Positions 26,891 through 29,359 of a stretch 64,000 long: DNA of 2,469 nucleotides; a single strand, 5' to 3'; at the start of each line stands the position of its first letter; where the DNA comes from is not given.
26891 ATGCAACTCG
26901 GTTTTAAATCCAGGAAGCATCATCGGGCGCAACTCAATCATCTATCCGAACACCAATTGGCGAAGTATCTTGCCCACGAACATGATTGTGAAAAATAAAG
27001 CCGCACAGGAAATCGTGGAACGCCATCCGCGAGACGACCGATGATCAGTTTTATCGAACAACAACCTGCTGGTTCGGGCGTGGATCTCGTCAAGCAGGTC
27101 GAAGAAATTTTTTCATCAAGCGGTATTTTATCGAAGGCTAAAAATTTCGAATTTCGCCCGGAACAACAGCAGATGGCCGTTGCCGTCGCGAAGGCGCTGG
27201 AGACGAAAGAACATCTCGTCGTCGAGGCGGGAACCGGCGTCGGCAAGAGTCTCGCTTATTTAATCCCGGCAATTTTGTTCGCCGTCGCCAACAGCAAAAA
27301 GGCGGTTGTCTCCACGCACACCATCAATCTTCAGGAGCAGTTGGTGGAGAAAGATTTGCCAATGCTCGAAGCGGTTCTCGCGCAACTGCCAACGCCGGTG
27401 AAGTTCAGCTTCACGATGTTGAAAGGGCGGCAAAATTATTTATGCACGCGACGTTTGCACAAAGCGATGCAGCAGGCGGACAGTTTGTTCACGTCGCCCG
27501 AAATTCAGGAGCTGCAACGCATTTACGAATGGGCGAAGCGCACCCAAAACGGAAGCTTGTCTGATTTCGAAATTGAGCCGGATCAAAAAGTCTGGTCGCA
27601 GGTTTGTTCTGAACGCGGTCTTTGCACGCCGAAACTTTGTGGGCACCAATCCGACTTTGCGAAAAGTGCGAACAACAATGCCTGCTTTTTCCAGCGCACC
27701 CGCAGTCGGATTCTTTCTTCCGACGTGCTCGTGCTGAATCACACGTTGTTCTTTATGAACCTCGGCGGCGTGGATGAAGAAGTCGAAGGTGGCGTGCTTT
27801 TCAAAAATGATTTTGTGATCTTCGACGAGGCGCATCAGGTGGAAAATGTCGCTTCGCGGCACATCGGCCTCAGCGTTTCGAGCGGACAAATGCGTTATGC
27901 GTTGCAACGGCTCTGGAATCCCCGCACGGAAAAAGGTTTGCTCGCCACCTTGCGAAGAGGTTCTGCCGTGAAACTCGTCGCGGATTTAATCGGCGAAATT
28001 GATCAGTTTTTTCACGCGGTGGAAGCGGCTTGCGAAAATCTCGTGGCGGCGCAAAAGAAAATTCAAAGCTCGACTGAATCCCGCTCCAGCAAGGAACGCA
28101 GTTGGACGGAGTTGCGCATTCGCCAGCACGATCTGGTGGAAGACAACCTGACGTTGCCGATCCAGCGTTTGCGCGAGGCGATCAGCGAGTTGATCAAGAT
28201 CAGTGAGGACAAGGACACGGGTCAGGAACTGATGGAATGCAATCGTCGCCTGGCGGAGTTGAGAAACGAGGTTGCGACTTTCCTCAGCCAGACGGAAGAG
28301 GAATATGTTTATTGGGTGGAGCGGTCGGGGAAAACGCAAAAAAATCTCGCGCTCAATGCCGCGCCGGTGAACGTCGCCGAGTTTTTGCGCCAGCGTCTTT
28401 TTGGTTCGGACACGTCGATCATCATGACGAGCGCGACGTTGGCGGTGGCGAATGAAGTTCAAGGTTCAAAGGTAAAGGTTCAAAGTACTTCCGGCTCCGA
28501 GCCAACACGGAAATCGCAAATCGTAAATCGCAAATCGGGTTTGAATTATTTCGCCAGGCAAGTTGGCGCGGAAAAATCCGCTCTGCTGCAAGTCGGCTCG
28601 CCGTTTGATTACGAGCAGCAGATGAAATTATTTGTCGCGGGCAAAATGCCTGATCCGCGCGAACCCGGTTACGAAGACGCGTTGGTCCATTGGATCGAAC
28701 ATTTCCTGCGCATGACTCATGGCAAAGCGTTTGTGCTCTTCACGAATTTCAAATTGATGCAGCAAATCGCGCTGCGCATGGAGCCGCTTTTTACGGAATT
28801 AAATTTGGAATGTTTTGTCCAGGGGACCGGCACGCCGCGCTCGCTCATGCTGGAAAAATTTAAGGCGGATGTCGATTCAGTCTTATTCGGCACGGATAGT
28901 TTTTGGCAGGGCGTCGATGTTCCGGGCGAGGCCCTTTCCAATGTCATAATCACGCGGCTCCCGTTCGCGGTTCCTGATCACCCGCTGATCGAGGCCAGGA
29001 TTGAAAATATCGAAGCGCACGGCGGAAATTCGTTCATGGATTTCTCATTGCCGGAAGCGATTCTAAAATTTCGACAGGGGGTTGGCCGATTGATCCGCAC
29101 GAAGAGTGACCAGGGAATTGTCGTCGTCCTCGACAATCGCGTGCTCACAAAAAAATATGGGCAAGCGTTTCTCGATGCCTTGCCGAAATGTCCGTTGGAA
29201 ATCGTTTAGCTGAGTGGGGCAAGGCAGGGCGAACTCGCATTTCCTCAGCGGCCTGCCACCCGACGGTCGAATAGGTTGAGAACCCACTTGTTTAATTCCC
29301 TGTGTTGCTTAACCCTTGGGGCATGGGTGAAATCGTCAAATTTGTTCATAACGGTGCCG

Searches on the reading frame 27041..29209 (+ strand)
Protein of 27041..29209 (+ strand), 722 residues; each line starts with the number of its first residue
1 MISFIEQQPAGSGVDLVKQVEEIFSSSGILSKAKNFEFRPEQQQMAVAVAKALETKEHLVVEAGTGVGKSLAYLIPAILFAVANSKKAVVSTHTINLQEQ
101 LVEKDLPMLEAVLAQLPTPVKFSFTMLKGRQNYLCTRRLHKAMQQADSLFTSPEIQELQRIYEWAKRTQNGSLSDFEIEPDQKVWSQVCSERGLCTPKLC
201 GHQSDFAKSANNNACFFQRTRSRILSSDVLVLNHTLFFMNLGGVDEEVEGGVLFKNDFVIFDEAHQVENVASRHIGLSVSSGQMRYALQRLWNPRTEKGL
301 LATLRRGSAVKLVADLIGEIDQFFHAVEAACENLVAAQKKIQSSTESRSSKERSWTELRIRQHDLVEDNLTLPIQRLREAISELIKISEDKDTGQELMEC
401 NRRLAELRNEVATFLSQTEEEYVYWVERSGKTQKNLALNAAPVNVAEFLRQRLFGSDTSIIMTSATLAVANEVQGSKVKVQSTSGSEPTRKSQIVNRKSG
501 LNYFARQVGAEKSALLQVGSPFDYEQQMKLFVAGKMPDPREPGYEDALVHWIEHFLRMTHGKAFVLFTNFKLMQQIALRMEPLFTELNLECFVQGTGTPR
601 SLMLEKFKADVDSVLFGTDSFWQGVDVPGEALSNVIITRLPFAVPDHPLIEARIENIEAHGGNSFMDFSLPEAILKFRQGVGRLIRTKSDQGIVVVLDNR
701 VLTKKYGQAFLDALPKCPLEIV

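Call 67: search_protein_families(library=pfam, proteins=[window:27041-29209:+], max_evalue=0.0001)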
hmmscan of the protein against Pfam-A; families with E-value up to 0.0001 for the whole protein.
window:27041-29209:+ (722 aa): 3 families
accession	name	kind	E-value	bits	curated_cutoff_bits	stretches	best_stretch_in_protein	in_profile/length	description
PF13307.12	Helicase_C_2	-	1.1e-44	152.9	25.3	1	553-716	2-169/170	Helicase C-terminal domain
PF00270.35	DEAD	-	1.3e-13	51.5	26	1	48-110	9-70/167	DEAD/DEAH box helicase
PF04851.21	ResIII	-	1.1e-06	29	22.5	0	36-104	2-72/164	Type III restriction enzyme, res subunit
